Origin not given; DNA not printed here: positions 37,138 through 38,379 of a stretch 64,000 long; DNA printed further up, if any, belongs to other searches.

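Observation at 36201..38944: Self-contained XRE / ImmA-peptidase / PIN-like / unknown four-gene cassette: candidate novel defence or toxin-antitoxin-type system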

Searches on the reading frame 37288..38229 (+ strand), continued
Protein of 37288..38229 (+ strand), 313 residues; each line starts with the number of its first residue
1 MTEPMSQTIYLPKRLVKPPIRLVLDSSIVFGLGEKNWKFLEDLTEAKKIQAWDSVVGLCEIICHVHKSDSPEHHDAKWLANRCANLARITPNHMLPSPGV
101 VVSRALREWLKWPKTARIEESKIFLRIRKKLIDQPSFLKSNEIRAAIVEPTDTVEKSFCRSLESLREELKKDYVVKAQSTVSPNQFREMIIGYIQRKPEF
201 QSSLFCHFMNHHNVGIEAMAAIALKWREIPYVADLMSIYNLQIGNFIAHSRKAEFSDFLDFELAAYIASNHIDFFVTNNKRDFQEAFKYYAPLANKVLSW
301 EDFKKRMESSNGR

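Call 43: search_solved_structures(query=A3, max_evalue=10, show_alignments=3)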
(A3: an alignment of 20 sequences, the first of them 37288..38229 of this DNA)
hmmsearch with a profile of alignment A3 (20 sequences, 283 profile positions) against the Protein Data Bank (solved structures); distinct sequences matched with E-value up to 10: 10.
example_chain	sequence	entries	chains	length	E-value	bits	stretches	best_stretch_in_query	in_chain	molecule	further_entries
2reo_A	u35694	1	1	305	0.0048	19.7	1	130-221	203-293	Putative sulfotransferase 1C3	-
2h8k_A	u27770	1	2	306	0.0048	19.7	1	130-221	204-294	SULT1C3 splice variant d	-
8xgz_A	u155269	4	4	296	0.25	14.1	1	133-210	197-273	S4 | Sulfotransferase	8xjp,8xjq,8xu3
8gab_A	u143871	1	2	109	0.36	13.5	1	43-115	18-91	CTLA-4 binder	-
5ecd_A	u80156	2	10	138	0.42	13.3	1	5-59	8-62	tRNA(fMet)-specific endonuclease VapC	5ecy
3tnd_A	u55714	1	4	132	0.49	13.1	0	6-59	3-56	tRNA(fMet)-specific endonuclease VapC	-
9h6a_A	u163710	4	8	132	0.68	12.6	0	6-59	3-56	tRNA(fMet)-specific endonuclease VapC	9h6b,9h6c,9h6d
6sd6_C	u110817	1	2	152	0.72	12.5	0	5-59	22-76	tRNA(fMet)-specific endonuclease VapC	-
2pz1_A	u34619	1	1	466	0.74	12.5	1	116-207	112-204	Rho guanine nucleotide exchange factor 4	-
2dx1_A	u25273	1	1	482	0.83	12.3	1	116-207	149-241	Rho guanine nucleotide exchange factor 4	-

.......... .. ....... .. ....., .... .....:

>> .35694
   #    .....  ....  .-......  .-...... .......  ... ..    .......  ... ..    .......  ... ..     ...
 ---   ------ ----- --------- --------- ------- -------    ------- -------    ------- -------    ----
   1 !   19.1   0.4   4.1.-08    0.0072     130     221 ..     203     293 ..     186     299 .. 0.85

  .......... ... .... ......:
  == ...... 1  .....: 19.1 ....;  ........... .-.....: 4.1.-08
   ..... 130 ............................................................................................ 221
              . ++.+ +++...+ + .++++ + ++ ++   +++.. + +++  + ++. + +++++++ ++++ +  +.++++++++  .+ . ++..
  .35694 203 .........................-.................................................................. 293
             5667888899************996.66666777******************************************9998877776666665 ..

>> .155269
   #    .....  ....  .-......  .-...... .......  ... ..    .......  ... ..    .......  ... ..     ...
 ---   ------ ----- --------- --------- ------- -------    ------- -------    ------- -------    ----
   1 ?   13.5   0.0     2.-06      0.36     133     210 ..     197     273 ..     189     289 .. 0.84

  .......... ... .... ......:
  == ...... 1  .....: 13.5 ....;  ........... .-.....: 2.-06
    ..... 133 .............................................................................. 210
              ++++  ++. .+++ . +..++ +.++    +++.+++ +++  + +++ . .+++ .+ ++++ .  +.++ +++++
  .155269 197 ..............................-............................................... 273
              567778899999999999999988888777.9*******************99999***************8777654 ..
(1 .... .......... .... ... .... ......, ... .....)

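Call 44: find_encoding_contigs(protein=P0007, flank=8000, max_places=2)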
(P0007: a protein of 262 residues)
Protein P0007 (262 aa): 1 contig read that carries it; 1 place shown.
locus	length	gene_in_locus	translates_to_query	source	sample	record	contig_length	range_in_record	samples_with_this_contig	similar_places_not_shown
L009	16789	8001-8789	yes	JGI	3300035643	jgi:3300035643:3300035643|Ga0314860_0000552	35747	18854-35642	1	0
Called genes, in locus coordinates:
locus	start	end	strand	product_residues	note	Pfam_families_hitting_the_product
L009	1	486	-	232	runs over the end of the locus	PF01255:Prenyltransf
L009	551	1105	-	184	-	PF01765:RRF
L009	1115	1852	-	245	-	PF00696:AA_kinase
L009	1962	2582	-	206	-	PF00889:EF_TS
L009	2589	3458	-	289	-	PF00318:Ribosomal_S2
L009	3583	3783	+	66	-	-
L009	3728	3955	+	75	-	-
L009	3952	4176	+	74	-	-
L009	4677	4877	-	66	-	-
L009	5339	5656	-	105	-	-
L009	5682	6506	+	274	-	-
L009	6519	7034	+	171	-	-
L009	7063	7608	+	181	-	-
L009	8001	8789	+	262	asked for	-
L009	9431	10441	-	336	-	PF00348:polyprenyl_synt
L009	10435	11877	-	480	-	PF00361:Proton_antipo_M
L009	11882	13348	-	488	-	PF00361:Proton_antipo_M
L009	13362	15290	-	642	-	PF00662:Proton_antipo_N, PF00361:Proton_antipo_M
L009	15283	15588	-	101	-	PF00420:Oxidored_q2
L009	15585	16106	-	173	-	PF00499:Oxidored_q3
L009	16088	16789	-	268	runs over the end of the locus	?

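Call 45: find_encoding_contigs(protein=P0008, flank=8000, max_places=2)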
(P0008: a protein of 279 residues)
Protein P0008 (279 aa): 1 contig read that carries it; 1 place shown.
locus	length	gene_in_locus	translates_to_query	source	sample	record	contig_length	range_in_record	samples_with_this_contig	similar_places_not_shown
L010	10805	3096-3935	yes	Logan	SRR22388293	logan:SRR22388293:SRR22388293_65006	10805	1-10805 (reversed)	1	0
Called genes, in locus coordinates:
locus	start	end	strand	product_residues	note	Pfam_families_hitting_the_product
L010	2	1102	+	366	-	?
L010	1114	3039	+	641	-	PF13589:HATPase_c_3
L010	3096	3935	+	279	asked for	-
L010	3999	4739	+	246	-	-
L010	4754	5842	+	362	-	-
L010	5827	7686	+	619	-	PF13091:PLDc_2 (faint)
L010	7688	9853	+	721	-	PF00176:SNF2-rel_dom, PF00270:DEAD (faint), PF04851:ResIII (faint), PF00271:Helicase_C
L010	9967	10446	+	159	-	-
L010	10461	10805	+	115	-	?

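Call 46: find_encoding_contigs(protein=P0009, flank=8000, max_places=2)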
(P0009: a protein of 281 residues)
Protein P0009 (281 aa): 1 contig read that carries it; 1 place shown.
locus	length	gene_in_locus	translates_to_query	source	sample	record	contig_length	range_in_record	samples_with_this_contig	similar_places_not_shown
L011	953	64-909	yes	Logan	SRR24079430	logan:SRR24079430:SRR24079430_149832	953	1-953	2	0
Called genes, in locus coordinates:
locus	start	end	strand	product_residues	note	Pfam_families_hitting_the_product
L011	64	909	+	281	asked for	-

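Call 47: fold_search(model_id=the predicted structure, library=viral)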
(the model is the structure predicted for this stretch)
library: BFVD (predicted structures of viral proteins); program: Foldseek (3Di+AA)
matches with E <= 10: 74; with E <= 0.001: 0
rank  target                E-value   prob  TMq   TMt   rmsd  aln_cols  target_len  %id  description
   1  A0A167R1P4            2.9e-01  0.16  0.17  0.23  17.4       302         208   10  tRNA-dependent cyclodipeptide synthase [Powai lake megavirus]
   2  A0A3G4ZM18            6.0e-01  0.14  0.14  0.12  17.8       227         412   12  Signal peptide peptidase [Terrestrivirus sp.]
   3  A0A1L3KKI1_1          1.1e+00  0.03  0.12  0.05  24.4       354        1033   10  (no name in the UniProt tables at hand)
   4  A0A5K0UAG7            1.9e+00  0.02  0.08  0.03  18.8       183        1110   10  XRN 5'-3' exonuclease [Yasminevirus sp. GU-2018]
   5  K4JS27                2.0e+00  0.06  0.17  0.18  15.3       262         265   11  Uncharacterized protein [Caulobacter phage phiCbK]
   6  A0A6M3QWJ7            2.0e+00  0.03  0.09  0.11  12.9       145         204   12  Deoxyribonucleoside kinase [Banggai cardinalfish iridovirus]
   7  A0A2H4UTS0            2.6e+00  0.04  0.14  0.14  20.0       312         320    9  Uncharacterized protein [Bodo saltans virus]
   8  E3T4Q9                2.6e+00  0.02  0.10  0.05  20.2       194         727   12  Putative 5'-3' exoribonuclease [Cafeteria roenbergensis virus (strain BV-PW1)]
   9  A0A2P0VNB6            2.9e+00  0.02  0.10  0.07  23.0       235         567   12  Uncharacterized protein [Tetraselmis virus 1]
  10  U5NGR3                3.3e+00  0.04  0.13  0.15  21.2       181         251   12  (no name in the UniProt tables at hand)
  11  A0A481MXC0            3.3e+00  0.03  0.10  0.08  17.9       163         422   12  (no name in the UniProt tables at hand)
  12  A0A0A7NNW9            3.3e+00  0.02  0.12  0.05  28.7       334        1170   10  Lysin [Lactobacillus phage LfeInf]
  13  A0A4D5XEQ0            3.5e+00  0.02  0.10  0.11  19.3       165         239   10  Haloacid dehalogenase-like hydrolase [Mimivirus LCMiAC02]
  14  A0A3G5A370            3.7e+00  0.02  0.12  0.12  21.4       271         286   12  Tetratricopeptide repeat protein [Harvfovirus sp.]
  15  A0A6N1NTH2            3.8e+00  0.06  0.13  0.08  15.8       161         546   12  Uncharacterized protein [Tupanvirus deep ocean]
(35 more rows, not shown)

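Call 49: search_protein_families(library=padloc, proteins=[L010:2-1102:+, L010:1114-3039:+, L010:3999-4739:+, L010:4754-5842:+, L010:5827-7686:+, L010:7688-9853:+, L001:5968-7476:+, L001:7469-9997:+, L006:983-3994:+, L006:4883-5593:+], max_evalue=0.001)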
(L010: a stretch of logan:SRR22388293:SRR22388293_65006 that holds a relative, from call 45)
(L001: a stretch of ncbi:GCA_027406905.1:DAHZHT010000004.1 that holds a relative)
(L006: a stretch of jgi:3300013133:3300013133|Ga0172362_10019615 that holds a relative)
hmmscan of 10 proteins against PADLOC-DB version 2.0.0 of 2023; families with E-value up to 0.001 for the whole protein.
L010:2-1102:+ (366 aa): 6 families
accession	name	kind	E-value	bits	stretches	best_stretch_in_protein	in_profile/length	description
PDLC00013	DruE1|DruE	-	6.9e-13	45.4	1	32-224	1482-1664/1776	SNF2 family N-terminal domain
PDLC00037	DruE3|DruE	-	3.5e-12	42.9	1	33-225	1470-1664/2055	SNF2 family N-terminal domain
PDLC00051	DruE4|DruE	-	3e-10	36.3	1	174-262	1651-1740/1829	SNF2 family N-terminal domain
PDLC00015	DruE2|DruE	-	3.3e-09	33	1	178-238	1713-1774/1887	SNF2 family N-terminal domain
PDLC00014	DruE2|DruE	-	4.3e-08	29.1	1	194-240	1768-1814/1928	SNF2 family N-terminal domain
PDLC00036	DruE3|DruE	-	7.1e-07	24.6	1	41-231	1469-1646/2023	SNF2 family N-terminal domain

L010:1114-3039:+ (641 aa): 0 families

L010:3999-4739:+ (246 aa): 0 families

L010:4754-5842:+ (362 aa): 0 families

L010:5827-7686:+ (619 aa): 4 families
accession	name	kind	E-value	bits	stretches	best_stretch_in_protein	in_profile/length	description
PDLC03829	ZacB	-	3.9e-08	30.6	1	275-323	293-331/586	-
PDLC04553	PDC-M27B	-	9.5e-05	19.2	1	89-153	103-168/635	-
PDLC02707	PbeA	-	0.00042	17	1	89-129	132-173/672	PbeA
PDLC02614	DrmC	-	0.0006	17.6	0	261-315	81-127/153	DrmC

L010:7688-9853:+ (721 aa): 29 families (the best 25 are shown)
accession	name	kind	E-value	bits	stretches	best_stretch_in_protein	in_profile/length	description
PDLC04556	PDC-M27C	-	3.9e-24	83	2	610-660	753-803/892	-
PDLC03830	ZacC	-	1.1e-23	81.8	2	610-660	852-902/1019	-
PDLC02621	DrmD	-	1.6e-20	71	1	615-678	581-641/1040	DrmD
PDLC04554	PDC-M27C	-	4.1e-19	66.3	2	610-661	766-817/1217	-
PDLC02623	DrmD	-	2.2e-17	60.1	1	615-699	582-662/1040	DrmD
PDLC02619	DrmD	-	6.7e-15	52.3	1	615-659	492-535/872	DrmD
PDLC02572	DrmA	-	1e-12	44.8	1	615-663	579-627/1043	DrmA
PDLC02500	BrxHI|BrxHII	-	1.1e-12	45.4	1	614-661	531-577/933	BrxHI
PDLC02504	BrxHI|BrxHII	-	1.1e-12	44.8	1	604-661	530-585/971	BrxHII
PDLC02840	DpdE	-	1.3e-12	44.9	1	615-659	612-655/1091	DpdE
PDLC02634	DrmD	-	2.2e-12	43.6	1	601-689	529-611/900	DrmD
PDLC02843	DpdE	-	2.4e-11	40.3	1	614-666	621-672/1091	DpdE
PDLC00659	HmaA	-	8.1e-11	38.5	1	614-659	568-612/1176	SNF2 helicase / DEAD-box helicase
PDLC02620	DrmD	-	2.8e-10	36.8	1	615-698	536-614/1060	DrmD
PDLC02853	DpdE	-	1.1e-09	34.8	1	614-694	555-633/985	DpdE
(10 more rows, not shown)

L001:5968-7476:+ (502 aa): 9 families
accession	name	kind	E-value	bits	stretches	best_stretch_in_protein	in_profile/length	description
PDLC03375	MTase_II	-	2e-43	147.1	1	179-489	9-340/348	Type II methyltransferase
PDLC03626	REase_MTase_IIG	-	8.8e-41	137.6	1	179-488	1010-1350/1359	Type IIG restriction enzyme-methyltransferase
PDLC03338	MTase_II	-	2.9e-09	34.2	1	23-109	132-215/604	Type II methyltransferase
PDLC03248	MTase_II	-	1.6e-06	25.1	0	171-190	76-95/521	Type II methyltransferase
PDLC03313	MTase_II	-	0.00012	18.8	0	21-100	23-102/563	Type II methyltransferase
PDLC04134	mad2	-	0.00015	18.8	0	180-265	357-437/492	mads_2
PDLC03335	MTase_II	-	0.00017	18.4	0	178-190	191-205/607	Type II methyltransferase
PDLC03227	MTase_II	-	0.00054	17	0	163-317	114-280/494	Type II methyltransferase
PDLC02529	PglX|PglXI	-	0.00089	15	0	46-190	228-367/1189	PglX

L001:7469-9997:+ (842 aa): 2 families
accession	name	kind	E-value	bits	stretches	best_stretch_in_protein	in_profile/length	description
PDLC03626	REase_MTase_IIG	-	3.5e-33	112.4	1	119-823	152-858/1359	Type IIG restriction enzyme-methyltransferase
PDLC05041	PDC-S57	-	3.3e-06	24.9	1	25-137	15-122/212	-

L006:983-3994:+ (1003 aa): 15 families
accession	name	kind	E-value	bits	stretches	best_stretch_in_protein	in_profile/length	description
PDLC00661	HmaB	-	7.3e-119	396.1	3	432-739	481-799/973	DNA-adenine methylase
PDLC00660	HmaB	-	1.1e-115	385.6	3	432-742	480-802/967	DNA-adenine methylase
PDLC02189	DUF1156_MTase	-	1.4e-50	170.5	2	342-692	387-701/944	-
PDLC03233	MTase_II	-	6.1e-50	168.5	2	387-668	344-643/731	Type II methyltransferase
PDLC03352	MTase_II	-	3.2e-34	115.9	3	133-273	95-232/1023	Type II methyltransferase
PDLC03314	MTase_II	-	2.6e-26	90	2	124-240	158-272/944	Type II methyltransferase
PDLC03367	MTase_II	-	4.8e-08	29.8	1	130-249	42-147/633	Type II methyltransferase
PDLC03319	MTase_II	-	3e-07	27.6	0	132-172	26-66/503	Type II methyltransferase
PDLC02541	PglX|PglXI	-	3.1e-07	26.9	1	399-637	374-591/919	PglXI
PDLC03364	MTase_II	-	3.9e-07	27.4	1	116-200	45-129/380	Type II methyltransferase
PDLC03312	MTase_II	-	1.1e-05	21.3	0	128-191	215-276/1344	Type II methyltransferase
PDLC03322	MTase_II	-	2e-05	21.6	1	126-195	61-128/446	Type II methyltransferase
PDLC03362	MTase_II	-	0.00016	18.7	1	116-194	56-135/438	Type II methyltransferase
PDLC04134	mad2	-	0.00018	18.5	1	90-173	252-335/492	mads_2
PDLC03325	MTase_II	-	0.00097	16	0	132-204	94-164/426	Type II methyltransferase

L006:4883-5593:+ (237 aa): 2 families
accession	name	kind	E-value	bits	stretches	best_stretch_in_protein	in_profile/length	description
PDLC00662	HmaC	-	7.4e-47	158.1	1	1-206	3-212/941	AAA+ ATPase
PDLC02192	DUF499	-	1.1e-12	44.7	1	40-205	32-183/1022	-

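Call 64: search_protein_families(library=phrogs, proteins=[window:37288-38229:+], max_evalue=0.1)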
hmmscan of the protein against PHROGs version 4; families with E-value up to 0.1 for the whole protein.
window:37288-38229:+ (313 aa): 0 families

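Call 66: search_dna_similar(query=window:37288-38229:+, collection=plasmids, mode=protein, max_evalue=1, max_rows=20)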
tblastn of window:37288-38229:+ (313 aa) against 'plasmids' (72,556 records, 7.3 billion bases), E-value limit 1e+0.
No match.

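Call 70: find_related_loci(query=A5, collection=metagenome_contigs, flank=8000)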
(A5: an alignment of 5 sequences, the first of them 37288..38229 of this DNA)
Query A5 (313 aa) in metagenome_contigs; peptide patterns used: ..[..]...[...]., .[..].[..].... (x = any residue, [..] = any of these).
428 stretches matched a pattern; 2 encode a relative of the query (tblastn E <= 1e-3); 2 distinct loci.
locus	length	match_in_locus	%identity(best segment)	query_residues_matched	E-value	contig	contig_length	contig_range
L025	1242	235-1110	46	22-309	3e-94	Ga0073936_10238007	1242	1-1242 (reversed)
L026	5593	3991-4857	36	20-304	1e-60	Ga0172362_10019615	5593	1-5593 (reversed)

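Call 71: find_encoding_contigs(protein=P0014, flank=8000, max_places=2)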
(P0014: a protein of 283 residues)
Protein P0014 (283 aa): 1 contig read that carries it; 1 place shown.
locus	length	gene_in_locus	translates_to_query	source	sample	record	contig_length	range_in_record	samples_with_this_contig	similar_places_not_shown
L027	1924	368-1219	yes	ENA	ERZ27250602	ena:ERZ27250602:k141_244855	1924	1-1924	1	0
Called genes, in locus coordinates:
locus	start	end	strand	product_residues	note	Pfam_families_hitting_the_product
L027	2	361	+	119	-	?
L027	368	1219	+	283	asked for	-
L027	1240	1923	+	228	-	?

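Call 72: find_encoding_contigs(protein=P0010, flank=8000, max_places=2)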
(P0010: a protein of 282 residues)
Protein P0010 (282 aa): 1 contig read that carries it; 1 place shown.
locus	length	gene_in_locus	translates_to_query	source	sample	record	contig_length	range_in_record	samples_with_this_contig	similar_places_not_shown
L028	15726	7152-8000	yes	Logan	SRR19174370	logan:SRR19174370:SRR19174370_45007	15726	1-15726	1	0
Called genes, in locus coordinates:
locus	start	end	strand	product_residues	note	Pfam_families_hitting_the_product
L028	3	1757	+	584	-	?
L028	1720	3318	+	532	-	PF01555:N6_N4_Mtase, PF01170:UPF0020 (faint)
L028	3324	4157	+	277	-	PF12183:NotI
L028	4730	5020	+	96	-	-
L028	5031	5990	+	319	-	-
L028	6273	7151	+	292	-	PF02653:BPD_transp_2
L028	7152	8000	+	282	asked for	-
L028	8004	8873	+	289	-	PF02653:BPD_transp_2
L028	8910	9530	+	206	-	-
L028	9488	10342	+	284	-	PF02463:SMC_N (faint), PF00005:ABC_tran, PF13175:AAA_15 (faint), PF13304:AAA_21 (faint), PF12399:BCA_ABC_TP_C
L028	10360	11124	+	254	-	PF00005:ABC_tran, PF13304:AAA_21 (weak)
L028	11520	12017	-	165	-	PF01936:NYN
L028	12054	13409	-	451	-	PF01488:Shikimate_DH, PF03435:Sacchrp_dh_NADP, PF16653:Sacchrp_dh_C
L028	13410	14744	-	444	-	PF05222:AlaDh_PNT_N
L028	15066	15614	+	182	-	-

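Call 73: find_encoding_contigs(protein=P0012, flank=8000, max_places=2)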
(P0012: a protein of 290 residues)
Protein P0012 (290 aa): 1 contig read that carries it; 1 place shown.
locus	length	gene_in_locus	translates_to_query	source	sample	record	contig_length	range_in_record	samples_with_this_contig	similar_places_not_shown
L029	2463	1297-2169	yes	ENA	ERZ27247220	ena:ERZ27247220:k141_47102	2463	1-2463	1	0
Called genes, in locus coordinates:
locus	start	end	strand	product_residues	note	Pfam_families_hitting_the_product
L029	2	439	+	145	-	?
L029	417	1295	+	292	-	PF02653:BPD_transp_2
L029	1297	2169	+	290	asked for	-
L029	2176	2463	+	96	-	?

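Call 74: find_encoding_contigs(protein=P0019, flank=8000, max_places=2)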
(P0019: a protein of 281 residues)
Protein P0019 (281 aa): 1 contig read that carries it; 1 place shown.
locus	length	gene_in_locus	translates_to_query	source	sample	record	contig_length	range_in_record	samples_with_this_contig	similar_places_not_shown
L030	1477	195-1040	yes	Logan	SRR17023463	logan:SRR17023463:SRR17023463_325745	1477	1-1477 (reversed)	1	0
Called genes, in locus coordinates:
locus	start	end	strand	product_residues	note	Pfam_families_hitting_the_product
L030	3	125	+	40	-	?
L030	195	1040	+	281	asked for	-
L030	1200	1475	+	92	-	?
